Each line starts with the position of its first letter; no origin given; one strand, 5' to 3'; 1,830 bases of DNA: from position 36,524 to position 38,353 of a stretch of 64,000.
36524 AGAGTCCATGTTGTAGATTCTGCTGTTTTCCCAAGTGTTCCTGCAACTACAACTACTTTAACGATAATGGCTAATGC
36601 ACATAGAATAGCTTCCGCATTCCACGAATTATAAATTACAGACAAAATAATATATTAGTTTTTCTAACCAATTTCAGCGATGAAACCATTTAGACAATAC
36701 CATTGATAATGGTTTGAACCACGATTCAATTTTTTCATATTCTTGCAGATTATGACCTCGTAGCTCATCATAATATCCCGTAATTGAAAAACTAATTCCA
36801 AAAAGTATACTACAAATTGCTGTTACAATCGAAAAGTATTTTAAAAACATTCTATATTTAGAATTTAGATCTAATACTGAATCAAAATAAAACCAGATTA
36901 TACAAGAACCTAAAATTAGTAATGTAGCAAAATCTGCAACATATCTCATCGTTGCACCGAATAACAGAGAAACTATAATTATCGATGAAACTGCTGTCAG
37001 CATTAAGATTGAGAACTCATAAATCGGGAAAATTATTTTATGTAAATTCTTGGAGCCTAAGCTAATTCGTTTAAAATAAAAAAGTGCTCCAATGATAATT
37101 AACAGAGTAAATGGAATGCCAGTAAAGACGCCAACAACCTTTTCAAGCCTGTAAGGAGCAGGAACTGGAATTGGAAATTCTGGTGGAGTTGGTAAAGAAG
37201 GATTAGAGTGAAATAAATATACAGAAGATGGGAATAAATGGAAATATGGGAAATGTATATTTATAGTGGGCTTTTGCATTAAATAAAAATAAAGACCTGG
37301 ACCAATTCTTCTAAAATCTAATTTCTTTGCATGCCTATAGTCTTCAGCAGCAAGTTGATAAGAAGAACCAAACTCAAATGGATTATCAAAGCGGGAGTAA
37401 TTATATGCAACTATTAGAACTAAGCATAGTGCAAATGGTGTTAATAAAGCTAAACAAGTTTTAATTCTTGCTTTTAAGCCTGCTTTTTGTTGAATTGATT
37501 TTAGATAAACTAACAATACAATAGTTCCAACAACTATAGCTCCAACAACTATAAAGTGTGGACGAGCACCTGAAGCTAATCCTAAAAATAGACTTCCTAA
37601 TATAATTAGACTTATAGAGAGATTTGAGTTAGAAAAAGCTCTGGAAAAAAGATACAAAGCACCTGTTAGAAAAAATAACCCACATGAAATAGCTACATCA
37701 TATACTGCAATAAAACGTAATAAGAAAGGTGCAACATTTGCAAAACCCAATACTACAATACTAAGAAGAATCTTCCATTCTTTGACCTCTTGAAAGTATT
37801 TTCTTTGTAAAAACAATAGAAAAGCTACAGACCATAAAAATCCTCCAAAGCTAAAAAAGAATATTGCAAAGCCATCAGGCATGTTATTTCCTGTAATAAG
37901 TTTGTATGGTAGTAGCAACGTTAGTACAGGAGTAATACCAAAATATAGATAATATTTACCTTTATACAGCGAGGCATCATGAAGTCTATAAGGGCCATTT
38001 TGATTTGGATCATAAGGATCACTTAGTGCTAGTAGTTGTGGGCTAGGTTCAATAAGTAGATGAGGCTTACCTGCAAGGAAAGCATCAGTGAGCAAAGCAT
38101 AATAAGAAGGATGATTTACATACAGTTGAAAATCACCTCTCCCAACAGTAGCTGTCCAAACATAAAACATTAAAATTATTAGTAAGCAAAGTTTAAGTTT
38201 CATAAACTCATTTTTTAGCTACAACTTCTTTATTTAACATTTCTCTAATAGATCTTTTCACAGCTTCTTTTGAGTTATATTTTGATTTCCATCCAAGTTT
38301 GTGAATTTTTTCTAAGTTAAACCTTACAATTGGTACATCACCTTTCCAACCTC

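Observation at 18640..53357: ~35 kb island built almost entirely from polyprenyl-phosphate GT2 / GT-C modules plus FG-GAP propellers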

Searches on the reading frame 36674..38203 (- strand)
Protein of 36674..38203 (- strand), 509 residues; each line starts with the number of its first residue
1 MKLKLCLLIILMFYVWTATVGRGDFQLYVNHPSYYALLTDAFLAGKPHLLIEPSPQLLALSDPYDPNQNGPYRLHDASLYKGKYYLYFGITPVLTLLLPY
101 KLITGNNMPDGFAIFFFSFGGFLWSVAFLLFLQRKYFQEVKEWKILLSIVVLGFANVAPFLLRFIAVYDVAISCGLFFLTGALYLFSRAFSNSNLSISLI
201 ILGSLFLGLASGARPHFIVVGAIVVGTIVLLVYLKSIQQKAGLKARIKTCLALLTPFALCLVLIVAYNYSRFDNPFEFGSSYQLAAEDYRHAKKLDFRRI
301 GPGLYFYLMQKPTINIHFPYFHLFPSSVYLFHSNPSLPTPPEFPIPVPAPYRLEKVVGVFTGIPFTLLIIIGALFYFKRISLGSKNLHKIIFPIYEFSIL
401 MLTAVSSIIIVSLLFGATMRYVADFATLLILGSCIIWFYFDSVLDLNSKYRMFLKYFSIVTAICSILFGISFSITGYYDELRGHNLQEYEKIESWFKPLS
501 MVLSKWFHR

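Call 4: search_protein_families(library=pfam, proteins=[window:36674-38203:-], max_evalue=0.01)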
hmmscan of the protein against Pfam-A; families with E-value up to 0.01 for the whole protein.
window:36674-38203:- (509 aa): 0 families

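Call 8: search_protein_families(library=ncbifam, proteins=[window:36674-38203:-], max_evalue=0.01)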
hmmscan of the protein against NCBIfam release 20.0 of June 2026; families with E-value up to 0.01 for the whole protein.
window:36674-38203:- (509 aa): 1 family
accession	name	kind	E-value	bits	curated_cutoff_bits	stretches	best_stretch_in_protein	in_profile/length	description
NF047440.1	LA3751_2_3_fam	subfamily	3.4e-05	22.9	200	1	116-276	95-248/460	LA_3751/LA_3752 family putative glycosyltransferase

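Call 20: find_homologous_proteins(query=window:36674-38203:-)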
Query window:36674-38203:- (509 aa): 190 proteins with E <= 0.001 among 8000 candidates; the best 120 are listed.
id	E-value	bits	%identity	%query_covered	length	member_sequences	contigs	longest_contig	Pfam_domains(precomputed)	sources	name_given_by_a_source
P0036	0.0e+0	1132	100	100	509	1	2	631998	-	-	-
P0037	5.9e-170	585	72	72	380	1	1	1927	-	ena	-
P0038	1.2e-115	406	44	98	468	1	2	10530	-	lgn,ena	-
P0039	6.5e-115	403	44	99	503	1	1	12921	-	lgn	-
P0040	2.1e-111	392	41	99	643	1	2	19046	-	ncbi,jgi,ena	-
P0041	9.2e-111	389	46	72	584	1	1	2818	-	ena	-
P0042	1.5e-109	385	47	76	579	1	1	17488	-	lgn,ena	-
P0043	3.0e-109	384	44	74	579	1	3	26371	-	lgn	-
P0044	2.8e-108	381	43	79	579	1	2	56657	-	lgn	-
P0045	2.5e-106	375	41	99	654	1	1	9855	-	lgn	-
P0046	2.9e-105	371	44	74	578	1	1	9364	-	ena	-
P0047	4.6e-105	371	42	98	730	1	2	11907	-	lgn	-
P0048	1.5e-104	369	44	72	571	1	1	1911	-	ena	-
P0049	3.6e-103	364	43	99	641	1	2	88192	-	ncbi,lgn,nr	ncbi:MAG: hypothetical protein HYY52_02835 [Candidatus Melainabacteria bacterium]|nr:hypothetical pr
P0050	6.4e-103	364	43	70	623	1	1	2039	-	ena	-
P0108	4.6e-69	252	33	92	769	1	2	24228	PF04138.21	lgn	-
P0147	8.6e-57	211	31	98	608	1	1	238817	-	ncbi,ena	-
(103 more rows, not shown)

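Call 26: search_solved_structures(query=A3, max_evalue=1)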
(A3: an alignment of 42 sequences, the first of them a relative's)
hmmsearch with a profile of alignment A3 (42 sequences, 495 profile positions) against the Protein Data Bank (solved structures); distinct sequences matched with E-value up to 1: 0.

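Call 31: find_encoding_contigs(protein=P0049, flank=10000, max_places=1)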
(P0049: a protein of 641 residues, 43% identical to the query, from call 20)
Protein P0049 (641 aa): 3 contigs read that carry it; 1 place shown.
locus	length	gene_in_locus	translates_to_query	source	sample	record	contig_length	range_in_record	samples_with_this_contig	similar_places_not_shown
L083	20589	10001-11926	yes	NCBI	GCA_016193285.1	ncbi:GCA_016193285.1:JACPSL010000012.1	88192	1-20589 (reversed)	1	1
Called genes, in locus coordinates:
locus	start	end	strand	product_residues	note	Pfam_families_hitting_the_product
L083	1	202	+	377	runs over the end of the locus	PF01637:ATPase_2 (weak), PF13173:AAA_14, PF13401:AAA_22 (faint), PF13635:DUF4143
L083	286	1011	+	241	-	PF00483:NTP_transferase, PF12804:NTP_transf_3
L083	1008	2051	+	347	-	PF00288:GHMP_kinases_N, PF08544:GHMP_kinases_C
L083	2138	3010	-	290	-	PF02353:CMAS (weak), PF03141:Methyltransf_29 (weak), PF13489:Methyltransf_23, PF13847:Methyltransf_31, PF08241:Methyltransf_11, PF08242:Methyltransf_12, PF13649:Methyltransf_25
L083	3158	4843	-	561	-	PF10131:PTPS_related (weak)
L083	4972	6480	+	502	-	PF13517:FG-GAP_3 (faint)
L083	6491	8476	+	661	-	PF01839:FG-GAP (faint), PF13517:FG-GAP_3 (faint)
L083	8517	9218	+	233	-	PF03291:mRNA_G-N7_MeTrfase (faint), PF02353:CMAS (weak), PF13489:Methyltransf_23, PF13847:Methyltransf_31, PF08241:Methyltransf_11 (weak), PF08242:Methyltransf_12, PF13649:Methyltransf_25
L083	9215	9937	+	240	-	PF00535:Glycos_transf_2, PF10111:Glyco_tranf_2_2 (weak)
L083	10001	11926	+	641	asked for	-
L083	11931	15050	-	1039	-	PF01839:FG-GAP (faint), PF13517:FG-GAP_3 (faint)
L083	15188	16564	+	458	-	PF01637:ATPase_2, PF13173:AAA_14, PF13401:AAA_22, PF01022:HTH_5 (weak), PF03008:DUF234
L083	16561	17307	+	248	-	PF00535:Glycos_transf_2, PF13641:Glyco_tranf_2_3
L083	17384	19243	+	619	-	PF10131:PTPS_related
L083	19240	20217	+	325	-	-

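Call 38: predict_structure(alignment_id=A3)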
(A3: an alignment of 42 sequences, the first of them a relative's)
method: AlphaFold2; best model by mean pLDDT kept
length: 509 residues; sequences in the alignment: 42
mean_pLDDT: 92.4   pTM: 0.93
mean pLDDT of the five models: 92.4, 91.4, 91.2, 90.9, 90.4
residues with pLDDT >= 90: 401; 70-90: 88; 50-70: 14; < 50: 6
segments of 3 or more residues with pLDDT < 50: 328-330
pLDDT, mean of each block of 10 residues (from residue 1): 97 95 83 93 97 98 96 95 94 98 96 97 98 96 98 97 89 98 96 92 98 97 95 89 93 97 98 95 91 90 96 91 69 53 77 93 98 90 79 94 98 94 98 97 91 96 98 92 94 91 75
secondary structure, 60 per line:
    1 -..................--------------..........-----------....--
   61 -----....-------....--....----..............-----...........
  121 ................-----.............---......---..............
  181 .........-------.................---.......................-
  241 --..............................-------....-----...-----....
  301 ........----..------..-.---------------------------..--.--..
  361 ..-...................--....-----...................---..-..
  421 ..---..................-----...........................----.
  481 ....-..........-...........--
elements in order: H2-19 H34-43 H55-58 H66-69 E77-80 E83-86 H91-104 H110-136 H142-154 H158-163 H167-189 H197-213 H217-239 H243-272 H297-308 H359-362 H364-382 H385-388 H394-412 H419-422 H426-443 H449-475 H480-484 H486-495 H497-507

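Call 41: fold_search(model_id=the predicted structure, library=pdb)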
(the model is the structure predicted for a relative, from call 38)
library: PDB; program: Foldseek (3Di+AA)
matches with E <= 10: 254; with E <= 0.001: 3
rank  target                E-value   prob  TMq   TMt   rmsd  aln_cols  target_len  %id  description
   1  3wak                  3.4e-05  1.00  0.48  0.31  13.6       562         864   12  Crystal structure of the Archaeoglobus fulgidus oligosaccharyltransferase (O29867_ARCFU) in the apo form (released 2013-10-30)
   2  5gmy_A                1.8e-04  1.00  0.46  0.30  14.4       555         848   11  Crystal structure of the Archaeoglobus fulgidus oligosaccharyltransferase (O29867_ARCFU) tethered with an acceptor pep (released 2017-02-01)
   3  5f15                  2.2e-04  1.00  0.42  0.40  12.2       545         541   11  Crystal Structure of ArnT from Cupriavidus metallidurans bound to Undecaprenyl phosphate (released 2016-02-17)
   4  5ezm                  3.2e-03  1.00  0.41  0.39  12.0       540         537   10  Crystal Structure of ArnT from Cupriavidus metallidurans in the apo state (released 2016-02-17)
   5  9s6t_A                4.2e-03  1.00  0.41  0.43   8.2       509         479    9  Ternary cryo-EM structure of chicken ALG12 with Dol25-PP-GlcNAc2Man7, Dol25-P-Man, and Fab (released 2026-03-18)
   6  9s6r_A                1.0e-02  1.00  0.38  0.47  10.7       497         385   10  Ternary cryo-EM structure of yeast ALG3 with Dol25-PP-GlcNAc2Man5, Dol25-P-Man, and Fab (released 2026-03-18)
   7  9i5k_A                1.1e-02  1.00  0.46  0.47  11.5       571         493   13  Structure of the Chaetomium thermophilum Pmt4 homodimer (C2 symmetry) (released 2025-12-24)
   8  6p25_A                1.4e-02  1.00  0.30  0.22  16.0       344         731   15  Structure of S. cerevisiae protein O-mannosyltransferase Pmt1-Pmt2 complex bound to the sugar donor and a peptide acce (released 2019-07-10)
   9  6p25_B                2.2e-02  1.00  0.29  0.22  10.4       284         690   14  Structure of S. cerevisiae protein O-mannosyltransferase Pmt1-Pmt2 complex bound to the sugar donor and a peptide acce (released 2019-07-10)
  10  9dlf_C                2.7e-02  1.00  0.45  0.39   8.7       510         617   10  Arabinosyltransferase AftB in complex with Fab_B3 (released 2025-06-25)
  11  7zli_A                5.1e-02  0.92  0.39  0.31  15.3       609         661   12  Cryo-EM structure of C-mannosyltransferase CeDPY19, in complex with Dol25-P-Man and bound to CMT2-Fab and anti-Fab nan (released 2023-01-11)
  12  7zlg_A                1.1e-01  0.91  0.42  0.34  12.9       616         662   13  Cryo-EM structure of C-mannosyltransferase CeDPY19, in complex with acceptor peptide and bound to CMT2-Fab and anti-Fa (released 2023-01-11)
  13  7zlh_A                1.6e-01  0.69  0.35  0.28  14.4       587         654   12  Cryo-EM structure of C-mannosyltransferase CeDPY19, in apo state, bound to CMT2-Fab and anti-Fab nanobody (released 2023-01-11)
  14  8b23_B                2.6e-01  0.12  0.15  0.13  17.9       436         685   13  Time-resolved structure of K+-dependent Na+-PPase from Thermotoga maritima 600-seconds post reaction initiation with N (released 2024-01-17)
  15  6wby                  3.4e-01  0.95  0.43  0.20   7.6       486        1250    9  Single-Particle Cryo-EM Structure of Arabinofuranosyltransferase AftD from Mycobacteria, Mutant R1389S Class 2 (released 2020-05-13)
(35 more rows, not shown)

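Call 55: search_protein_families(library=pfam, alignment_id=A3, max_evalue=0.1)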
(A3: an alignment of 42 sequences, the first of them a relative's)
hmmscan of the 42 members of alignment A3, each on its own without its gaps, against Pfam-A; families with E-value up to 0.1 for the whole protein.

A. member 1, P0036 (509 aa): 0 families

B. families by the number of members that match (of 42 scanned): 15 families
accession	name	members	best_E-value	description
PF16020.10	Deltameth_res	2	0.011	Deltamethrin resistance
PF04123.18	DUF373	2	0.025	Domain of unknown function (DUF373)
PF09990.14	DUF2231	1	2.1e-05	Predicted membrane protein (DUF2231)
PF00083.30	Sugar_tr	1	0.007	Sugar (and other) transporter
PF07698.17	7TM-7TMR_HD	1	0.013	7TM receptor with intracellular HD hydrolase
PF01757.29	Acyl_transf_3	1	0.013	Acyltransferase domain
PF19588.4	SxtJ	1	0.024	Saxitoxin biosynthesis operon protein SxtJ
PF05208.19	ALG3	1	0.024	ALG3 protein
PF07790.16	Pilin_N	1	0.025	Archaeal Type IV pilin, N-terminal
PF04020.18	Phage_holin_4_2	1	0.029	Mycobacterial 4 TMS phage holin, superfamily IV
PF00754.31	F5_F8_type_C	1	0.039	F5/8 type C domain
PF09925.14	DUF2157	1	0.044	Predicted membrane protein (DUF2157)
PF06200.19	tify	1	0.049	tify domain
PF05241.17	EBP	1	0.062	EXPERA (EXPanded EBP superfamily)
PF23417.1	STING_TM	1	0.076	STING transmembrane domain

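Call 81: find_encoding_contigs(protein=P0108, flank=8000, max_places=1)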
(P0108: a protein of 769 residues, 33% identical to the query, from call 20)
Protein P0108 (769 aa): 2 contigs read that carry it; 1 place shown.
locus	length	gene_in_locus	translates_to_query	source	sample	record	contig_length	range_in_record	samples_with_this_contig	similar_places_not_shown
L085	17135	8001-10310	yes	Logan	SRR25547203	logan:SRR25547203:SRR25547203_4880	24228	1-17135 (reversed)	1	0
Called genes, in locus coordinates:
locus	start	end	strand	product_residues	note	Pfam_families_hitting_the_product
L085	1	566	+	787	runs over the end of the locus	-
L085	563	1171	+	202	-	-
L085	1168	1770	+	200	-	PF00702:Hydrolase, PF13419:HAD_2, PF13242:Hydrolase_like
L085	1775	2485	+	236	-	PF00923:TAL_FSA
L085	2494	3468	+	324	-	PF00106:adh_short (faint), PF01073:3Beta_HSD, PF01370:Epimerase, PF02719:Polysacc_synt_2, PF04321:RmlD_sub_bind, PF05368:NmrA (weak), PF13460:NAD_binding_10, PF16363:GDP_Man_Dehyd, +1 more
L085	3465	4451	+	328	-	PF00288:GHMP_kinases_N, PF08544:GHMP_kinases_C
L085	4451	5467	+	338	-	PF01408:GFO_IDH_MocA, PF02894:GFO_IDH_MocA_C (weak), PF22725:GFO_IDH_MocA_C3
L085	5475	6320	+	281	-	PF13489:Methyltransf_23, PF13847:Methyltransf_31, PF08241:Methyltransf_11, PF08242:Methyltransf_12, PF13649:Methyltransf_25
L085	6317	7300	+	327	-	PF13641:Glyco_tranf_2_3 (weak), PF00535:Glycos_transf_2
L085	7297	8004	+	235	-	PF00483:NTP_transferase, PF12804:NTP_transf_3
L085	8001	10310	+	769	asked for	PF04138:GtrA_DPMS_TM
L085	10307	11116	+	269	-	PF00106:adh_short, PF01370:Epimerase (weak), PF13561:adh_short_C2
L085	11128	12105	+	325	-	PF01073:3Beta_HSD, PF01370:Epimerase, PF02719:Polysacc_synt_2 (weak), PF04321:RmlD_sub_bind, PF07993:NAD_binding_4 (faint), PF13460:NAD_binding_10, PF16363:GDP_Man_Dehyd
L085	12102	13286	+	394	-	PF00535:Glycos_transf_2, PF26629:GT2_TM_C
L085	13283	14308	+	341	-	PF13489:Methyltransf_23, PF08241:Methyltransf_11, PF08242:Methyltransf_12, PF13649:Methyltransf_25 (weak), PF13847:Methyltransf_31 (faint)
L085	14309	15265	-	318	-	PF01408:GFO_IDH_MocA, PF02894:GFO_IDH_MocA_C, PF22725:GFO_IDH_MocA_C3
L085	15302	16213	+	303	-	PF13489:Methyltransf_23, PF08241:Methyltransf_11 (weak), PF08242:Methyltransf_12, PF13649:Methyltransf_25 (weak)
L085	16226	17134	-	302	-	?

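Call 82: find_encoding_contigs(protein=P0147, flank=8000, max_places=1)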
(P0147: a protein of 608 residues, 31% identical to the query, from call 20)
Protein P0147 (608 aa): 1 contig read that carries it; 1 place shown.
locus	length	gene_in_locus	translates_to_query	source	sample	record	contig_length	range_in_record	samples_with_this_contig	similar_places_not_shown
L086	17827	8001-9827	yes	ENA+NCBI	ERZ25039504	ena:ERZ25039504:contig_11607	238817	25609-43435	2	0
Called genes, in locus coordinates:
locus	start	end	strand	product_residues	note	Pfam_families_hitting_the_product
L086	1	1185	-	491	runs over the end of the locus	PF00154:RecA_N (faint), PF03796:DnaB_C (faint), PF06745:ATPase, PF13481:AAA_25 (weak), PF23442:DUF7125 (faint), PF01637:ATPase_2 (faint), PF05729:NACHT (faint), PF06745:ATPase, +5 more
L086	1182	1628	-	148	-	-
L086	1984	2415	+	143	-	PF00072:Response_reg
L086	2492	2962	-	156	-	PF04120:Iron_permease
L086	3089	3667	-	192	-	PF02687:FtsX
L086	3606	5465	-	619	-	PF12704:MacB_PCD, PF02687:FtsX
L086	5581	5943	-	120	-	PF26421:Avidin_like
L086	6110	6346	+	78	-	-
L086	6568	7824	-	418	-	PF00535:Glycos_transf_2, PF10111:Glyco_tranf_2_2 (weak)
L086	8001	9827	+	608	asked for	-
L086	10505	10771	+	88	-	PF07715:Plug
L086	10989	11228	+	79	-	-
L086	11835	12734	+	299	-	PF00593:TonB_dep_Rec_b-barrel (weak)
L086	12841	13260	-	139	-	PF00903:Glyoxalase, PF22677:Ble-like_N (weak)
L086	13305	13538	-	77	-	PF20106:DUF6496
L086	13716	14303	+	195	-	PF05974:DUF892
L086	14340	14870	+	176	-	PF10604:Polyketide_cyc2, PF03364:Polyketide_cyc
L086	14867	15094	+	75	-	PF08240:ADH_N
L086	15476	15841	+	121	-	PF00107:ADH_zinc_N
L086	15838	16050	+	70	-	-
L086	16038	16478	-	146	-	PF08974:DUF1877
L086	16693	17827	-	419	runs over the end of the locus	PF06772:LtrA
